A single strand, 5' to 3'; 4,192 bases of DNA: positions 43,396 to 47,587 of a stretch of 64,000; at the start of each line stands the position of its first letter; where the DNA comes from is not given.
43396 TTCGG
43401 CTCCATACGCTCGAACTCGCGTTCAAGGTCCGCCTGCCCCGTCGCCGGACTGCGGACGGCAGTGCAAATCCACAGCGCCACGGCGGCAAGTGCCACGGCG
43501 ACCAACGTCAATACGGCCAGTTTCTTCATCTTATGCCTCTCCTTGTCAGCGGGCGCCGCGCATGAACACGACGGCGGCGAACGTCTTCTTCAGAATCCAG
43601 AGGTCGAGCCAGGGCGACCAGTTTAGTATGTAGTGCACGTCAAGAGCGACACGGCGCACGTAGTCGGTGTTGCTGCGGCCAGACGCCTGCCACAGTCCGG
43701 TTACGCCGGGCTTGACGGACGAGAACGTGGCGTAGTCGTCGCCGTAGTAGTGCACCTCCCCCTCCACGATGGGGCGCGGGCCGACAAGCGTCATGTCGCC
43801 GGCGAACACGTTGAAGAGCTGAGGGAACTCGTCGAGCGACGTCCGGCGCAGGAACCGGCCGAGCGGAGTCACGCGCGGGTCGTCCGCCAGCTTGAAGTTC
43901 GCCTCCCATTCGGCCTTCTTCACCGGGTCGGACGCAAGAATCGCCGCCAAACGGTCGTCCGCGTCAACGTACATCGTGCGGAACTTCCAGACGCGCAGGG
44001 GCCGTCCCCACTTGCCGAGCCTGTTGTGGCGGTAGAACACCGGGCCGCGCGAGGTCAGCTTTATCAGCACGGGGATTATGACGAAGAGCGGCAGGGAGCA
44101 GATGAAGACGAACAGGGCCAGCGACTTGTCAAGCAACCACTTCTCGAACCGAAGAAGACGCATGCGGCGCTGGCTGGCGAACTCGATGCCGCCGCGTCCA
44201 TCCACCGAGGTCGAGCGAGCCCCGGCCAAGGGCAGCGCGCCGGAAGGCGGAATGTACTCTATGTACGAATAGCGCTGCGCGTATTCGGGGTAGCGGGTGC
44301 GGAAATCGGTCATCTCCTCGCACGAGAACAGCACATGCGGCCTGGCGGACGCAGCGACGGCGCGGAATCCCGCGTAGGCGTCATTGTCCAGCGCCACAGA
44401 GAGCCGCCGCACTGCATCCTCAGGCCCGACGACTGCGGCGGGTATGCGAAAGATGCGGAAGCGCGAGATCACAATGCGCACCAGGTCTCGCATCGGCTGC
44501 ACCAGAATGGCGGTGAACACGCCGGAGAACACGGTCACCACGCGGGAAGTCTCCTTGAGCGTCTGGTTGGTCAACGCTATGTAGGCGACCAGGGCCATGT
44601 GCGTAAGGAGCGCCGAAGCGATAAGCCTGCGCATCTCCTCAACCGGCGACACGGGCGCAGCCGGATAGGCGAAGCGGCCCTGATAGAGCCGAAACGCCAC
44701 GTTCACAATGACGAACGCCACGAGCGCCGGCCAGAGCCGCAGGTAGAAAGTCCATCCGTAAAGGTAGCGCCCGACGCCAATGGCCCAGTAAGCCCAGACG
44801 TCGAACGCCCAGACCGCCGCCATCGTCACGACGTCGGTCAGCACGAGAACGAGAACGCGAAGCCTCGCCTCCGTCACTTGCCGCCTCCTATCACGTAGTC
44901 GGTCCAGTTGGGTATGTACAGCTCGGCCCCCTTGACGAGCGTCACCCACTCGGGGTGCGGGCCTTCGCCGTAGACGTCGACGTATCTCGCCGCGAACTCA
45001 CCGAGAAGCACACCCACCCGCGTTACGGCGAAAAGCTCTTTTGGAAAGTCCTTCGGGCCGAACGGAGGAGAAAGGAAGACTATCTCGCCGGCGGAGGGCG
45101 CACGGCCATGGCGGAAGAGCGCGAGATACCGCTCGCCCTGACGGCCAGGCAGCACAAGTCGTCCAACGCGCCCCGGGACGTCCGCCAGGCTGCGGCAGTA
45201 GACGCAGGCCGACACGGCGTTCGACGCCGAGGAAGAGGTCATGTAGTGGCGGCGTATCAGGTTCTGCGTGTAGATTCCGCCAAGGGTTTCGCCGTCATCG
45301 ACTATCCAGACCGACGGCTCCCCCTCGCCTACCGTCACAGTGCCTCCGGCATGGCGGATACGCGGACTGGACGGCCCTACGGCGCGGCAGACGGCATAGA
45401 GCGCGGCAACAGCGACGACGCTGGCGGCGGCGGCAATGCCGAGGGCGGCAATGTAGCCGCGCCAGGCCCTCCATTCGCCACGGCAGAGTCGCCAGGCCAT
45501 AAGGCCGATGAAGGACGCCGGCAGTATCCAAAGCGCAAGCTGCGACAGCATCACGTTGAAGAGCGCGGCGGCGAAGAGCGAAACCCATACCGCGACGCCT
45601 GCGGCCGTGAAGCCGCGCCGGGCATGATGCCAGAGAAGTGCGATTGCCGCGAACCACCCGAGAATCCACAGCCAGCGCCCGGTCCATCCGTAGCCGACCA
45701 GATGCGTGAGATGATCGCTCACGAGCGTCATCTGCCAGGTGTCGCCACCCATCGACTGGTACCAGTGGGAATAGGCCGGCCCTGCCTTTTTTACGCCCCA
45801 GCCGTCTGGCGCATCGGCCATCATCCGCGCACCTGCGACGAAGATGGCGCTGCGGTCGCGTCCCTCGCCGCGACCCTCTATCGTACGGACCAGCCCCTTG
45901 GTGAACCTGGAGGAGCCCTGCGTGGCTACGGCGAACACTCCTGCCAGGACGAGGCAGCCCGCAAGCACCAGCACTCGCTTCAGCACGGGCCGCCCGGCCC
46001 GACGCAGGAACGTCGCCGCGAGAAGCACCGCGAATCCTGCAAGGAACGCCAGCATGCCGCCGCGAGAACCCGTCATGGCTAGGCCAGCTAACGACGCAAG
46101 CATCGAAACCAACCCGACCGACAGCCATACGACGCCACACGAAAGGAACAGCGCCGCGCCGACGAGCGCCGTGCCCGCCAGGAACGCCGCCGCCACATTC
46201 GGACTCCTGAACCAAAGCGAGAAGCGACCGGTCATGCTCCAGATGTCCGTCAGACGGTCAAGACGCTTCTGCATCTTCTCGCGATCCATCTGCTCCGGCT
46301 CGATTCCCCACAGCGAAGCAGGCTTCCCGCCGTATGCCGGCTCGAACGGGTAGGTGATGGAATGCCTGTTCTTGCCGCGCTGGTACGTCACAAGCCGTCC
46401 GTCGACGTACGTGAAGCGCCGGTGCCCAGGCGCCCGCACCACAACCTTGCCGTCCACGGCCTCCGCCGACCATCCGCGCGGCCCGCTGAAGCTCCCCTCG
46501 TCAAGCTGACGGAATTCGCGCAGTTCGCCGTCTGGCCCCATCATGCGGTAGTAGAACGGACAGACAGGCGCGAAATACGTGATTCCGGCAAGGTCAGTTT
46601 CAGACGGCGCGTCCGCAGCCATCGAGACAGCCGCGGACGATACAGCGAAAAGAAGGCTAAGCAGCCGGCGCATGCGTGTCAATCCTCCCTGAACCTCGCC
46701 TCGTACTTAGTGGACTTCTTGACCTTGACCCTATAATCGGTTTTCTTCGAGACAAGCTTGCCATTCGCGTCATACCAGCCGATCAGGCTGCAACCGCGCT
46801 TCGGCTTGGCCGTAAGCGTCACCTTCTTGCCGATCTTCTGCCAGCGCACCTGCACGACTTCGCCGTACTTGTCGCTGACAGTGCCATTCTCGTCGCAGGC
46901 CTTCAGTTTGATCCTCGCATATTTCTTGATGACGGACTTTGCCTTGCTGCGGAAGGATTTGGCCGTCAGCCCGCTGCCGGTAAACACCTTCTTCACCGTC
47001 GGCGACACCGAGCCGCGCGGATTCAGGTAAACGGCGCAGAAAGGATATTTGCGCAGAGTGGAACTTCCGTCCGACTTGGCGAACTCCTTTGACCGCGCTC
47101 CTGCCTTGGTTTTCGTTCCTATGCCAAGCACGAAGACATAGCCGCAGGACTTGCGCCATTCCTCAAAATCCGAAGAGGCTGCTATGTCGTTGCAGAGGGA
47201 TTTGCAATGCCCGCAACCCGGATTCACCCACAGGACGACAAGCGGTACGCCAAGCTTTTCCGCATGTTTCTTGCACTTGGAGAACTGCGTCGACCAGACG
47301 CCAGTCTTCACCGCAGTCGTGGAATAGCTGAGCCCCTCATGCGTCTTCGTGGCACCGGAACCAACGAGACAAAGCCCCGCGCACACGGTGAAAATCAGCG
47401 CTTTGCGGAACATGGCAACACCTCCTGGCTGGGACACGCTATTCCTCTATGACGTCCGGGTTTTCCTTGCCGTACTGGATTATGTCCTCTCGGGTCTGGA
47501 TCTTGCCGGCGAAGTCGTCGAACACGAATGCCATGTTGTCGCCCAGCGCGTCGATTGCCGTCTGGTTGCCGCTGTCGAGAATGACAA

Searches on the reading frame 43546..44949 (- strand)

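Call 81: search_protein_families(library=pfam, proteins=[window:43546-44949:-], max_evalue=0.0001)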
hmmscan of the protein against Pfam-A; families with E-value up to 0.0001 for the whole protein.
window:43546-44949:- (467 aa): 1 family
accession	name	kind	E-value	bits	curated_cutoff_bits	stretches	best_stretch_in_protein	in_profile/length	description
PF02397.22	Bac_transf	-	2.8e-60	203.3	27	1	270-461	1-178/179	Bacterial sugar transferase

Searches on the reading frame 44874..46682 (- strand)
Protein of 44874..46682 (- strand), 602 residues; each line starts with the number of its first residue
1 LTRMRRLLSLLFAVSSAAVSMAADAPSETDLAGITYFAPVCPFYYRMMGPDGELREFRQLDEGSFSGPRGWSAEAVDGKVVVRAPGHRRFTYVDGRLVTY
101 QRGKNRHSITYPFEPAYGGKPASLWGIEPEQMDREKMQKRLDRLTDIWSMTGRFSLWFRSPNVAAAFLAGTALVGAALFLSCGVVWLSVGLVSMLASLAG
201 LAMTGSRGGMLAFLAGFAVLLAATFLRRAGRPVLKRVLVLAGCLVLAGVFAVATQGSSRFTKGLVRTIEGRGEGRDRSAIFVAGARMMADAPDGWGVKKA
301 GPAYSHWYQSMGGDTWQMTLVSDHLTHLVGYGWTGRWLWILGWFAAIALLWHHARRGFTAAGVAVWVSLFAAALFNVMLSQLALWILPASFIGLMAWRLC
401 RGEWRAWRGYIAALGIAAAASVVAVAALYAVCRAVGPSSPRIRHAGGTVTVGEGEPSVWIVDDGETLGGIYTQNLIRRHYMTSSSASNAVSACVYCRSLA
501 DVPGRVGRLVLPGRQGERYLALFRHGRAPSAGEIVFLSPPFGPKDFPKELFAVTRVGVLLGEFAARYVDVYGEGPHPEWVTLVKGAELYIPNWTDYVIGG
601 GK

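Call 81: search_protein_families(library=pfam, proteins=[window:44874-46682:-], max_evalue=0.0001)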
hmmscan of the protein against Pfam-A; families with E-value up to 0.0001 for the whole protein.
window:44874-46682:- (602 aa): 1 family
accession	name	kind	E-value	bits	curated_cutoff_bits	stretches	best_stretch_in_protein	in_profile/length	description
PF04932.20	Wzy_C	-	7.1e-09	36.1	31.7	1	193-317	2-127/149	O-Antigen ligase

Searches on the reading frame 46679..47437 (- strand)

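Call 81: search_protein_families(library=pfam, proteins=[window:46679-47437:-], max_evalue=0.0001)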
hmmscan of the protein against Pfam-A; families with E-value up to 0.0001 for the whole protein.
window:46679-47437:- (252 aa): 1 family
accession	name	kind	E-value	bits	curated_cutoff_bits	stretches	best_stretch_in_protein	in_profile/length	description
PF18998.6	Flg_new_2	-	3e-06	27.6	23.6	1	184-250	10-70/73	Divergent InlB B-repeat domain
